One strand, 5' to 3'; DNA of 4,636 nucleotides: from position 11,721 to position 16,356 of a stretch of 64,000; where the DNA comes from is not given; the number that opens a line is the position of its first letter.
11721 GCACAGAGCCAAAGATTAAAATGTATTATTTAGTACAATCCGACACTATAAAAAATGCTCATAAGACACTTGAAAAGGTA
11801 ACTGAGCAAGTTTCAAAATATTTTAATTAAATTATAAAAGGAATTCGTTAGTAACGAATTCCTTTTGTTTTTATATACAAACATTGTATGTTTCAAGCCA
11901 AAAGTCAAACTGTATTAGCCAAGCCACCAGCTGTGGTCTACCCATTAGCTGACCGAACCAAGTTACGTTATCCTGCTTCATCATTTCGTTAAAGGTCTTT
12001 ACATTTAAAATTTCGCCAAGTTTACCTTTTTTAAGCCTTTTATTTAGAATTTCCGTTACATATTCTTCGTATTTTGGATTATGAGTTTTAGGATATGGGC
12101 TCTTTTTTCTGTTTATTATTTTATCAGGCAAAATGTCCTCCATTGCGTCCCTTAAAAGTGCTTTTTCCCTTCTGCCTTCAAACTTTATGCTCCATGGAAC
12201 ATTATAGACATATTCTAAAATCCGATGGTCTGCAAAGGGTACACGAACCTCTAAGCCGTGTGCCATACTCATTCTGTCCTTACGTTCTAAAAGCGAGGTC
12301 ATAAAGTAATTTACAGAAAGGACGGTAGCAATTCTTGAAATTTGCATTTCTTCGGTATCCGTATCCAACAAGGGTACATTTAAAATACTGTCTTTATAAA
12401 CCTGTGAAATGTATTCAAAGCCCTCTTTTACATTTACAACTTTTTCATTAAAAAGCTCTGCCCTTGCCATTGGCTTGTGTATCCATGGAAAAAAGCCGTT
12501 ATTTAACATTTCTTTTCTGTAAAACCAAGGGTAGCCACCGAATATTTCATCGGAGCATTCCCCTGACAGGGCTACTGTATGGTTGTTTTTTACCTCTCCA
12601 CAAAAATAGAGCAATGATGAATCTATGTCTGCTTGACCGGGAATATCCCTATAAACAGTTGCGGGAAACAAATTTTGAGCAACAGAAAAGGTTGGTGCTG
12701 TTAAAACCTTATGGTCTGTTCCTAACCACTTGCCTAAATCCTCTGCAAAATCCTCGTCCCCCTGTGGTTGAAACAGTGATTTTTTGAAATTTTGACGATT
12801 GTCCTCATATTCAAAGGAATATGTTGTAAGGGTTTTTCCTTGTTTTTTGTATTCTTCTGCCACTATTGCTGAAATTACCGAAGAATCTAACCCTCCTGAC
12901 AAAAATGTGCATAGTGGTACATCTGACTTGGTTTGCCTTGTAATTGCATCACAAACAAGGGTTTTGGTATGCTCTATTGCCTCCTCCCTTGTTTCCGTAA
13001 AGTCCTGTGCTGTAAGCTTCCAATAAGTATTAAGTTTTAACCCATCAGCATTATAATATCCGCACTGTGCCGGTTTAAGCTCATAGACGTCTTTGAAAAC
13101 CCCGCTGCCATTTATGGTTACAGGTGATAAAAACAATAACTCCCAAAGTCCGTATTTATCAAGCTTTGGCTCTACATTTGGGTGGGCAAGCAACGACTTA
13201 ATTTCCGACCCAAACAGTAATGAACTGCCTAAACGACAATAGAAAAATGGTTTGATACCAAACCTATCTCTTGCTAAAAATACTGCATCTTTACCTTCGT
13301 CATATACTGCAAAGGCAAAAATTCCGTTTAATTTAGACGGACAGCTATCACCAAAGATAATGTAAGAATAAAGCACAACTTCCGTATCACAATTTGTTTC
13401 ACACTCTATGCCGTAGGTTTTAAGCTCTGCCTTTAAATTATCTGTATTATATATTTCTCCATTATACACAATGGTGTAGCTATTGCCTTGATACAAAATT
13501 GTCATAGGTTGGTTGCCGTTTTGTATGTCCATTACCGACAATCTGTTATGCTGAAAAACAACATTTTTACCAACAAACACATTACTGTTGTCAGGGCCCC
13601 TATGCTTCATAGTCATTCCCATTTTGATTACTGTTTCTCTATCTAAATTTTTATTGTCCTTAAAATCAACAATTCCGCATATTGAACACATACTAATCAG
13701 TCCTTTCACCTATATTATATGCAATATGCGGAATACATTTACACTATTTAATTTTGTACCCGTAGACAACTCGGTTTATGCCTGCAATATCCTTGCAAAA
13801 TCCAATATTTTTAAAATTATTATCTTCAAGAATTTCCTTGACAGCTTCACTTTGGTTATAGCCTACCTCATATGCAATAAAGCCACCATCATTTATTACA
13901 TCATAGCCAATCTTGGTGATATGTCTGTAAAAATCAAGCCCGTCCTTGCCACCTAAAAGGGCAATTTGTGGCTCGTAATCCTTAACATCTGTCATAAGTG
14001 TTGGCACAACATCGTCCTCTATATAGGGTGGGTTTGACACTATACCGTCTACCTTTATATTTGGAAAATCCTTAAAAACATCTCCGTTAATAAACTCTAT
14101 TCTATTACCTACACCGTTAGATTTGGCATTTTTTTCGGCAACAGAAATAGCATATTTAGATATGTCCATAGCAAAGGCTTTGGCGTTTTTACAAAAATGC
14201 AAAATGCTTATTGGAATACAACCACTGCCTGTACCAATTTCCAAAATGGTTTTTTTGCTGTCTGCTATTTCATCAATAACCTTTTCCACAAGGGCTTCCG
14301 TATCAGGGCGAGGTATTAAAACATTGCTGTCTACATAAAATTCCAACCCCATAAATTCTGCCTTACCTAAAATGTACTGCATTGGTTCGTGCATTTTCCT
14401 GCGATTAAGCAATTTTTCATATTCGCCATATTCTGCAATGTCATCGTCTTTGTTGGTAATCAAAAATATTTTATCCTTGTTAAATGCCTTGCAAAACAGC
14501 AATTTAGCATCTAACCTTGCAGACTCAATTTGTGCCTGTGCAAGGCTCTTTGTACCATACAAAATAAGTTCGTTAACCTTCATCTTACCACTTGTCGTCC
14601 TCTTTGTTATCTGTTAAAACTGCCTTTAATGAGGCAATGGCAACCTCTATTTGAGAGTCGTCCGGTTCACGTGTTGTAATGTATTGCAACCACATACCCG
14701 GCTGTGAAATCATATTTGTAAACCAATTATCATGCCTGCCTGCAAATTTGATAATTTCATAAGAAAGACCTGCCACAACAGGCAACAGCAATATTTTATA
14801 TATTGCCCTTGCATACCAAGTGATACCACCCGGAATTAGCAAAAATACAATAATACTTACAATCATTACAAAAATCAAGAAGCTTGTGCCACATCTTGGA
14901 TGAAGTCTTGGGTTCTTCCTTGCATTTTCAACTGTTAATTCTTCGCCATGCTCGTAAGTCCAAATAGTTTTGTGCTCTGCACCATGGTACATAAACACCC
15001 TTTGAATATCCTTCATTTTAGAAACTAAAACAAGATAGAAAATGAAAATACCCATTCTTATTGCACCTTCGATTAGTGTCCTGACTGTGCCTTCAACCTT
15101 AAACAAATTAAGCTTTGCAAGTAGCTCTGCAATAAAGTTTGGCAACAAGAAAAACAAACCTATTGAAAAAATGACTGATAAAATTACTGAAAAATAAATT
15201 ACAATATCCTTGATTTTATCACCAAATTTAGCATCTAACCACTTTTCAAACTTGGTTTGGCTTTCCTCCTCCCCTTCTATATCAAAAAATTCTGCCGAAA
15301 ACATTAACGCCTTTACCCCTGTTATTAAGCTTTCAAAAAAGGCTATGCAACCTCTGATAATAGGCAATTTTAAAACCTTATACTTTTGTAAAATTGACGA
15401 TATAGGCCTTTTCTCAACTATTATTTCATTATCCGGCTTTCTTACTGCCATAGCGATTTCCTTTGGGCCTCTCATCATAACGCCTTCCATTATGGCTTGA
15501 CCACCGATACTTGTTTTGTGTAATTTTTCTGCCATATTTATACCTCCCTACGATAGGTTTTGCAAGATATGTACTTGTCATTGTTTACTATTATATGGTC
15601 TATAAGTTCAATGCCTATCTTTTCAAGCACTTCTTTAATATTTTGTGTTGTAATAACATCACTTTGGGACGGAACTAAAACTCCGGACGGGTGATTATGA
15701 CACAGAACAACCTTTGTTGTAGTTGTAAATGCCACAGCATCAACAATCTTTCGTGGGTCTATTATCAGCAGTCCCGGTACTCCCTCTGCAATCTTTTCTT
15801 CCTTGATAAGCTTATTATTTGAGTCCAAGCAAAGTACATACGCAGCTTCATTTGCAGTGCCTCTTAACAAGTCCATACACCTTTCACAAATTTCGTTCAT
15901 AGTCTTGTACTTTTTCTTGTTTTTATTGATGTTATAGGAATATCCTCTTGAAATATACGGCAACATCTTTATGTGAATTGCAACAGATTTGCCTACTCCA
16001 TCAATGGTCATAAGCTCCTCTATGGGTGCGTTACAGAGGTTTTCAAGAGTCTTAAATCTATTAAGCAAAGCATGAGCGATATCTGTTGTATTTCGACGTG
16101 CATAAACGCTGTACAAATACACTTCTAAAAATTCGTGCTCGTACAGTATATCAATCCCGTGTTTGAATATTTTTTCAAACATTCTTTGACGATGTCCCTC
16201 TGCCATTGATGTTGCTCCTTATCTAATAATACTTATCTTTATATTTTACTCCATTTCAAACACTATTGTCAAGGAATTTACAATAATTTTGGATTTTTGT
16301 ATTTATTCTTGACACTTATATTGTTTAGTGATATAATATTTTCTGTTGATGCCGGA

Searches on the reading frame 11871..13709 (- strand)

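Call 5: search_protein_families(library=pfam, proteins=[window:11871-13709:-], max_evalue=0.001)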
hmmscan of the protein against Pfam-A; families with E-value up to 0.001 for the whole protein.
window:11871-13709:- (612 aa): 4 families
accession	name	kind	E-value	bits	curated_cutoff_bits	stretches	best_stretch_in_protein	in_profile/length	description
PF00733.27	Asn_synthase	-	1e-76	259.3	21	1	250-605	4-353/354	Asparagine synthase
PF13537.11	GATase_7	-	2.3e-40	137.8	25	1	54-175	1-123/123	Glutamine amidotransferase domain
PF13522.11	GATase_6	-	1.8e-34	119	27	1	39-169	1-130/130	Glutamine amidotransferase domain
PF12481.13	DUF3700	-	3.1e-05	24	27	1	80-159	79-161/228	Aluminium induced protein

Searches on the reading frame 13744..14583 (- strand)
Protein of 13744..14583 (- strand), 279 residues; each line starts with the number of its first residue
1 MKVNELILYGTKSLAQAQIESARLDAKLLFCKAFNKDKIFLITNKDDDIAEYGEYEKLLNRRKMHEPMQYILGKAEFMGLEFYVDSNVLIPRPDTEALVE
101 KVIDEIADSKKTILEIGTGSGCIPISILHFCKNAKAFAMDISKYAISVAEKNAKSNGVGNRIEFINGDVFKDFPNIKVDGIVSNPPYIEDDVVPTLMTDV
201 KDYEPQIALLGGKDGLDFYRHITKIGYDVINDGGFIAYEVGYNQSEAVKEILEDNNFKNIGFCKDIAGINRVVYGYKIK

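Call 5: search_protein_families(library=pfam, proteins=[window:13744-14583:-], max_evalue=0.001)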
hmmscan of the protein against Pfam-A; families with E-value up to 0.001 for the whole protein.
window:13744-14583:- (279 aa): 13 families
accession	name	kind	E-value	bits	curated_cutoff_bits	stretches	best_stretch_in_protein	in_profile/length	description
PF17827.6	PrmC_N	-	1.6e-17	64.3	23.4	1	5-73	1-71/71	PrmC N-terminal domain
PF05175.20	MTS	-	5e-15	56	23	1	96-191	21-112/170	Methyltransferase small domain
PF06325.19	PrmA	-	3.5e-12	46.8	22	1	100-184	152-233/296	Ribosomal protein L11 methyltransferase (PrmA)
PF13847.12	Methyltransf_31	-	1.9e-10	41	27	1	108-184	2-81/145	Methyltransferase domain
PF13649.12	Methyltransf_25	-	8.4e-09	36.4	27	1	113-198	1-87/97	Methyltransferase domain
PF12847.13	Methyltransf_18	-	3e-08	34.2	27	1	103-182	8-87/151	Methyltransferase domain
PF02475.24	TRM5-TYW2_MTfase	-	2.9e-07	31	28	1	103-202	30-129/164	TRM5/TYW2 methyltransferase domain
PF01170.24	UPF0020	-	3e-07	30.8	22.3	1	132-187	75-131/197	RMKL-like, methyltransferase domain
PF08241.18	Methyltransf_11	-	3.2e-06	28.1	21.2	1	114-184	1-67/95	Methyltransferase domain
PF08242.18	Methyltransf_12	-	2.7e-05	25.3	30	1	114-184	1-72/98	Methyltransferase domain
PF09445.16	Methyltransf_15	-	6.8e-05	22.9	22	1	113-180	4-69/165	RNA cap guanine-N2 methyltransferase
PF01596.23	Methyltransf_3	-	0.00016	21.5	22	1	105-179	41-115/204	O-methyltransferase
PF03602.21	Cons_hypoth95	-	0.00019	21.6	24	1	101-201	31-137/182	Conserved hypothetical protein 95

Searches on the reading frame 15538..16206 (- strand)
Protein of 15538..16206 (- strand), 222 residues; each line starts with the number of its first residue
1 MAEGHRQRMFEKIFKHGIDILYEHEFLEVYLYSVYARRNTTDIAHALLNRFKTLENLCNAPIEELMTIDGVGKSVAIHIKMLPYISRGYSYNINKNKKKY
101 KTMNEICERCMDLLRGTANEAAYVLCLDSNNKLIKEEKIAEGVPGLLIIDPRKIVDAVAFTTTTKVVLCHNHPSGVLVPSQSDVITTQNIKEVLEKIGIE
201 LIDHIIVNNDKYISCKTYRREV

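Call 5: search_protein_families(library=pfam, proteins=[window:15538-16206:-], max_evalue=0.001)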
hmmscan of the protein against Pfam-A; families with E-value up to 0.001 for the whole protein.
window:15538-16206:- (222 aa): 5 families
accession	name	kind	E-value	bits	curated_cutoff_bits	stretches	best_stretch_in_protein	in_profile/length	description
PF04002.20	RadC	-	3.2e-31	108.2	22.1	1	102-216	3-117/121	RadC-like JAB domain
PF20582.4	UPF0758_N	-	1.3e-08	35.2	27.1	1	8-75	9-75/77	UPF0758 N-terminal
PF12826.13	HHH_2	-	5.5e-08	33.3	27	1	43-80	15-52/64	Helix-hairpin-helix motif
PF14520.12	HHH_5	-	6.8e-05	23.7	27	1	43-79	14-51/57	Helix-hairpin-helix domain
PF00633.29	HHH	-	0.00099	19.3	24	0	54-79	2-27/30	Helix-hairpin-helix motif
